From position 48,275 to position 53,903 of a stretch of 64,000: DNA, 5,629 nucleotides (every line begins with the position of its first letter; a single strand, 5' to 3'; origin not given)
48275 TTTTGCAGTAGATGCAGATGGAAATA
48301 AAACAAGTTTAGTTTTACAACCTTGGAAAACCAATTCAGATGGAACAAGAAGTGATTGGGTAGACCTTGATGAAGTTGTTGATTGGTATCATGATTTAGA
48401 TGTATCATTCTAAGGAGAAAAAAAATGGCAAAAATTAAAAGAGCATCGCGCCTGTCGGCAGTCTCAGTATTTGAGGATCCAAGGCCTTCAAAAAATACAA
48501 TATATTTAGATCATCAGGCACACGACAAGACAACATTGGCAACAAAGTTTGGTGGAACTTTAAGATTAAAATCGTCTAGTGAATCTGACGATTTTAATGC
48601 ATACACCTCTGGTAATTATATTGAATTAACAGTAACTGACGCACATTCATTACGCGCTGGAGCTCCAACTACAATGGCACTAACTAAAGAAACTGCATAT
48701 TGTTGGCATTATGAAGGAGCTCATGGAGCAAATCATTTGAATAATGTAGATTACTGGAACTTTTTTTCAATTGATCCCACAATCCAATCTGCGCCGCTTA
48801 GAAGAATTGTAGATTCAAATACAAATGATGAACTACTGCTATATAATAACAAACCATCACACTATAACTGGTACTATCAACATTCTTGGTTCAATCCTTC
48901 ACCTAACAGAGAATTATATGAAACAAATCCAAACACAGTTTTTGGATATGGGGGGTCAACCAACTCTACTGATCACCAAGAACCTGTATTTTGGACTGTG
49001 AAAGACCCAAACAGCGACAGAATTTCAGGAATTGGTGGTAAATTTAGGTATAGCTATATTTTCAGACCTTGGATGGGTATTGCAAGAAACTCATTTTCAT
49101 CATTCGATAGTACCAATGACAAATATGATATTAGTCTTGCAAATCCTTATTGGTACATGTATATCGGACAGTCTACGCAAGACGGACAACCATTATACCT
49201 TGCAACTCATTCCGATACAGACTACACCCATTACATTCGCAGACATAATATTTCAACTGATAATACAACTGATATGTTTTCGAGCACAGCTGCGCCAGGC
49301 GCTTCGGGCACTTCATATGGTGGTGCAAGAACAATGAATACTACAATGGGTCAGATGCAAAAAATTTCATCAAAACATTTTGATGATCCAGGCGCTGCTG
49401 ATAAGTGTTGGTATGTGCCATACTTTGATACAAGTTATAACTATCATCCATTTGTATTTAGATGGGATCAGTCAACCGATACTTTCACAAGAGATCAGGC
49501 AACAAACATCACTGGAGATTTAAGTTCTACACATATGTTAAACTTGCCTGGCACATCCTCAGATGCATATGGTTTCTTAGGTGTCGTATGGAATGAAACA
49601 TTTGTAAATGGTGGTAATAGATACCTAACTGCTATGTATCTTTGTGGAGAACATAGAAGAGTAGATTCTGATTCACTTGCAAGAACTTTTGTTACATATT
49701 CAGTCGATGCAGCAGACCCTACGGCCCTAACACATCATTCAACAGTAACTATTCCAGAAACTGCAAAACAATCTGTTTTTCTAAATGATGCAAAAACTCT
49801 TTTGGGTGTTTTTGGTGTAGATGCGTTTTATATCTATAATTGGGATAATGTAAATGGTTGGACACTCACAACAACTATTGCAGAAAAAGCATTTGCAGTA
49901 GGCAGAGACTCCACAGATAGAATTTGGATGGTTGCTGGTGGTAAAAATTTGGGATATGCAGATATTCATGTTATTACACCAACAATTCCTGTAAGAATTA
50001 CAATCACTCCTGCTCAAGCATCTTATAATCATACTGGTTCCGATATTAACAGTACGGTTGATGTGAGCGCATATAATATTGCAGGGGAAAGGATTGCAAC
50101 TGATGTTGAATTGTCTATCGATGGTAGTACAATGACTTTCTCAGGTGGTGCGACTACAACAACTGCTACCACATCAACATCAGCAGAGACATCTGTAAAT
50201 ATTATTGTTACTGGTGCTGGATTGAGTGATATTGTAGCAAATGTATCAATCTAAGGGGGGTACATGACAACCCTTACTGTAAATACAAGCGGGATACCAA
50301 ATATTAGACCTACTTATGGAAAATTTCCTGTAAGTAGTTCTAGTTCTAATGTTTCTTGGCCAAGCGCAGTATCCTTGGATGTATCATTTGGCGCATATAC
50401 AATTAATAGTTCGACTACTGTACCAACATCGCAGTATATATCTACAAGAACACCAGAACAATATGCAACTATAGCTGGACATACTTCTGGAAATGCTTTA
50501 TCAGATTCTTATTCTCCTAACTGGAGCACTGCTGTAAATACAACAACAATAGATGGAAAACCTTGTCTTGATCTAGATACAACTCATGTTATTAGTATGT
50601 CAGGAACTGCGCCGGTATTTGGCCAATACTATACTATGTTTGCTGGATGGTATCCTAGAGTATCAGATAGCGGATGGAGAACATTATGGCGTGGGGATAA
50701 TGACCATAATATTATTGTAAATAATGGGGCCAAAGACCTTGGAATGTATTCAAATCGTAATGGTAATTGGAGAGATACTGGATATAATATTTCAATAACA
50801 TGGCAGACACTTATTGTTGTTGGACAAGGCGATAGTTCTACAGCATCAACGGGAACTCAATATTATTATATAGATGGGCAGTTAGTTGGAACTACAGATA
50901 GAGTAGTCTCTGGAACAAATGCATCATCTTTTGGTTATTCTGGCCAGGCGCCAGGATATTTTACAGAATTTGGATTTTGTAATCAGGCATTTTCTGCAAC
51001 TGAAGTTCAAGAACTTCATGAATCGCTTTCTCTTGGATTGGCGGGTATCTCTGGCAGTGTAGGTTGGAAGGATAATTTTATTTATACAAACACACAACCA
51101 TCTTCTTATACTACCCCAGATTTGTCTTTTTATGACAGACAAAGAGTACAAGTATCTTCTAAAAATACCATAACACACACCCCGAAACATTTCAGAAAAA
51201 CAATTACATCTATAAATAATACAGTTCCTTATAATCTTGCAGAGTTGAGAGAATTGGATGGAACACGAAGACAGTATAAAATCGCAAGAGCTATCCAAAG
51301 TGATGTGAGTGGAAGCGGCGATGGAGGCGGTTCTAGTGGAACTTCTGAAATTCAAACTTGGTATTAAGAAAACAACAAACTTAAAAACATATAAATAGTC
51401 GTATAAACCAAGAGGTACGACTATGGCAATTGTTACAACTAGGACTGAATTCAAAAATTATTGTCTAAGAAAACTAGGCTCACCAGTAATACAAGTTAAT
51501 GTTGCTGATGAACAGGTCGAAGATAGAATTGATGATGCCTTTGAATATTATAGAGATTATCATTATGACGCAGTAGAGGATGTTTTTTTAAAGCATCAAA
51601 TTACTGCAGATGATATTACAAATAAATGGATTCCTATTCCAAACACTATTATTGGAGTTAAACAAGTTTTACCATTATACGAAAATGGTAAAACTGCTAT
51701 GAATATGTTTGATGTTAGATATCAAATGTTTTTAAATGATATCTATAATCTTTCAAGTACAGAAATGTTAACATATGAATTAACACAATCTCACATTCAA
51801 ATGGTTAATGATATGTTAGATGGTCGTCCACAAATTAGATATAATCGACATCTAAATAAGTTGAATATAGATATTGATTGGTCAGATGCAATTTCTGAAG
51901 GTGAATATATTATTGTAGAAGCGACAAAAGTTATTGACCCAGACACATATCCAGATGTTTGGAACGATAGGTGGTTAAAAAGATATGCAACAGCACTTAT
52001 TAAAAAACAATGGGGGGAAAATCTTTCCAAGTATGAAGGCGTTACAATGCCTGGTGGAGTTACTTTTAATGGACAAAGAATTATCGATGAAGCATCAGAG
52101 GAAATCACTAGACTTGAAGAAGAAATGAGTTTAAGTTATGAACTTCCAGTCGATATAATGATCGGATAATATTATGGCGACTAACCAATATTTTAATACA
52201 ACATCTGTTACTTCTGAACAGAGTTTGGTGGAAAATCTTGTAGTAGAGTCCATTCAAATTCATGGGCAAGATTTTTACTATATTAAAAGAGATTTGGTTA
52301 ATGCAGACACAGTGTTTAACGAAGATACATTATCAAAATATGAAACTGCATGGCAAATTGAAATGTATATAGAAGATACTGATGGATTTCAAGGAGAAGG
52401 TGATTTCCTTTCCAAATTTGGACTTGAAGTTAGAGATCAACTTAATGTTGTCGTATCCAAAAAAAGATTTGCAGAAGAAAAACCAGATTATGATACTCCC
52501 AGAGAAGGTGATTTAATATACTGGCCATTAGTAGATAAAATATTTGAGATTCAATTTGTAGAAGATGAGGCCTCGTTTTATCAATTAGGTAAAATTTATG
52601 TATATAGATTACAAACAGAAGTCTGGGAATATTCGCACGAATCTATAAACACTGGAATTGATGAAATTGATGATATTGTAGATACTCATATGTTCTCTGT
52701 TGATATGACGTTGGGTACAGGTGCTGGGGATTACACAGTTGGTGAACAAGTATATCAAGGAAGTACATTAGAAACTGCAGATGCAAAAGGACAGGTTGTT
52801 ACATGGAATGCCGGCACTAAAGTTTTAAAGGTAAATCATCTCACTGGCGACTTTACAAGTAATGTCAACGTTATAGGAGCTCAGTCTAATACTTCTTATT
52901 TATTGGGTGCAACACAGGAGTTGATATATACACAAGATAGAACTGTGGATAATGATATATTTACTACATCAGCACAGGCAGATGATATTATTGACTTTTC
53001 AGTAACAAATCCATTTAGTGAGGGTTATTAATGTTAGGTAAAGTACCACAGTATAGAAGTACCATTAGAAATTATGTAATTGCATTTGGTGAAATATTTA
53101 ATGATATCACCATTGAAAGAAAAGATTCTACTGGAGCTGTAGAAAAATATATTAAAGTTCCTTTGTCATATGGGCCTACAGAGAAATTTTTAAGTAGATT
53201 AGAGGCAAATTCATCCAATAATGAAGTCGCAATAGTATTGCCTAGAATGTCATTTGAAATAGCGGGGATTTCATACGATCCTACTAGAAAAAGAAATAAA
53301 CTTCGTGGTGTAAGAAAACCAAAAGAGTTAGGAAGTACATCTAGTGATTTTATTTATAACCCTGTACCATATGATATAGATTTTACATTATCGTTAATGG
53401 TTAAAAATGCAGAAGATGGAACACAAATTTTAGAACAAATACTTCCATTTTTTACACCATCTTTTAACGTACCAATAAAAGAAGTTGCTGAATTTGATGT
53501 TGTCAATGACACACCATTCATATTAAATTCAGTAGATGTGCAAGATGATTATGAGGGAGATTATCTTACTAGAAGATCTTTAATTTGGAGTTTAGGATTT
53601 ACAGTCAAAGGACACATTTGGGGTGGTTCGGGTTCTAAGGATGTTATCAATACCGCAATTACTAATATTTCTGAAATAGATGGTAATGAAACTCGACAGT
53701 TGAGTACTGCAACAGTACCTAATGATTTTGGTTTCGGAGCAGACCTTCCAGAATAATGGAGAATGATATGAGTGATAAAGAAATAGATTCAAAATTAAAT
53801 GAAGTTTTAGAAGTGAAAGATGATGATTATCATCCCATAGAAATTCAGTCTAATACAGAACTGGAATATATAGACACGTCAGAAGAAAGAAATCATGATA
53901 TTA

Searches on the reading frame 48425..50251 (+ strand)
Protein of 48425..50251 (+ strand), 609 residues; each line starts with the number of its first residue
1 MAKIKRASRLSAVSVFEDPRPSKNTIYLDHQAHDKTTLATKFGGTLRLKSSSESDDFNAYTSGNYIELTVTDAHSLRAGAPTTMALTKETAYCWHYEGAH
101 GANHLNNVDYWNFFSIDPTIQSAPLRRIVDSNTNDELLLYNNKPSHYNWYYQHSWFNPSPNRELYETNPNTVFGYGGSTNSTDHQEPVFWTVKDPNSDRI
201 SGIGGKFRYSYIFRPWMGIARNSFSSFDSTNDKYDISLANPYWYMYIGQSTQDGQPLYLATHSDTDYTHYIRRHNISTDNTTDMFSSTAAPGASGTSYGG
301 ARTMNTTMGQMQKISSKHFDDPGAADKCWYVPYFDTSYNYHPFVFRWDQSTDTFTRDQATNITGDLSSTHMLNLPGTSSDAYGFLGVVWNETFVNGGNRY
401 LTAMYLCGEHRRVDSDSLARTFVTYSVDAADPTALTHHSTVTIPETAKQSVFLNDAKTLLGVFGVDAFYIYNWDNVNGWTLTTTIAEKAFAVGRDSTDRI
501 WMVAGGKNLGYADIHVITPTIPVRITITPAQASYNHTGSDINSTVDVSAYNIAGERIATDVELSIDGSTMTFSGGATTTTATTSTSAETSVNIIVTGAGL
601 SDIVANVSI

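Call 12: search_protein_families(library=phrogs, proteins=[window:48425-50251:+], max_evalue=0.001)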
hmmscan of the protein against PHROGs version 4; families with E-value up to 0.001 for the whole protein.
window:48425-50251:+ (609 aa): 2 families
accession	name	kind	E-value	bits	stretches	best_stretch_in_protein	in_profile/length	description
phrog_20698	-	unknown function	1.2e-17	64.7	1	433-605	381-557/561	-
phrog_22549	-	unknown function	3.8e-12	46.5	1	466-600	511-643/653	-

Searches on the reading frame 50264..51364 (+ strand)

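Call 22: search_protein_families(library=phrogs, proteins=[window:50264-51364:+], max_evalue=0.001)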
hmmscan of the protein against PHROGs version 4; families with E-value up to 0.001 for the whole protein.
window:50264-51364:+ (367 aa): 1 family
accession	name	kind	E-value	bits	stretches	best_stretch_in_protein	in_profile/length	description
phrog_25721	-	unknown function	1.2e-09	38.7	1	126-177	186-236/340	-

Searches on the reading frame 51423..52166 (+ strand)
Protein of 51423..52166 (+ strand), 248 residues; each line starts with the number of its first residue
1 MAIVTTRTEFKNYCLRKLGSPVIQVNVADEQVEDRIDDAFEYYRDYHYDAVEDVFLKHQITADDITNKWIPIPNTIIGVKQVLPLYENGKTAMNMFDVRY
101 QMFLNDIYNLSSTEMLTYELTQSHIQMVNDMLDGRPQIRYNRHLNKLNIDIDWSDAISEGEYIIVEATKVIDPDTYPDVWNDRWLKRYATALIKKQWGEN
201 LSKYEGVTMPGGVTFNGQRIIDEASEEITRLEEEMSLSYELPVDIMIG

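Call 22: search_protein_families(library=phrogs, proteins=[window:51423-52166:+], max_evalue=0.001)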
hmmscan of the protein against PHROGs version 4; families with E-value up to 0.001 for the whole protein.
window:51423-52166:+ (248 aa): 1 family
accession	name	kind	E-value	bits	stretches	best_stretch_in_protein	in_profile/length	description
phrog_211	-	connector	5.3e-46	158.4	1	4-240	724-964/976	head-tail adaptor Ad2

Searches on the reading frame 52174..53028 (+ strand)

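Call 22: search_protein_families(library=phrogs, proteins=[window:52174-53028:+], max_evalue=0.001)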
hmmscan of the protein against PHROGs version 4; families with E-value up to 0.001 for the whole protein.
window:52174-53028:+ (285 aa): 6 families
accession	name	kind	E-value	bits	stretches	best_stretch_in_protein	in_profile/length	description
phrog_460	-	connector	6.4e-82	276.3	2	1-196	14-217/385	head closure Hc2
phrog_679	-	connector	2.5e-62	211.8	1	1-170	12-185/251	head closure Hc2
phrog_27011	-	connector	2.6e-15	57.7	1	3-153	2-152/279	head closure Hc2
phrog_701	-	head and packaging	1.2e-07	28.8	1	170-241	3340-3414/6136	virion structural protein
phrog_18802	-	head and packaging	9.7e-07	26.6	1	171-243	51-126/3007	virion structural protein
phrog_438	-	tail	0.00011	22.5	1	181-251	348-417/478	baseplate wedge subunit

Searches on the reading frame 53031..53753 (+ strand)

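Call 22: search_protein_families(library=phrogs, proteins=[window:53031-53753:+], max_evalue=0.001)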
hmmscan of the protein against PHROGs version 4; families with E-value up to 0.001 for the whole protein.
window:53031-53753:+ (241 aa): 3 families
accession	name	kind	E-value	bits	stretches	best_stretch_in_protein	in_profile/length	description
phrog_227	-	tail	2e-77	261.3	1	7-230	6-231/278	tail sheath stabilizer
phrog_22065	-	tail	2.1e-14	54.3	1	10-206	7-207/456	tail sheath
phrog_11196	-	tail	2.8e-10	40.8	1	8-151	7-161/441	tail sheath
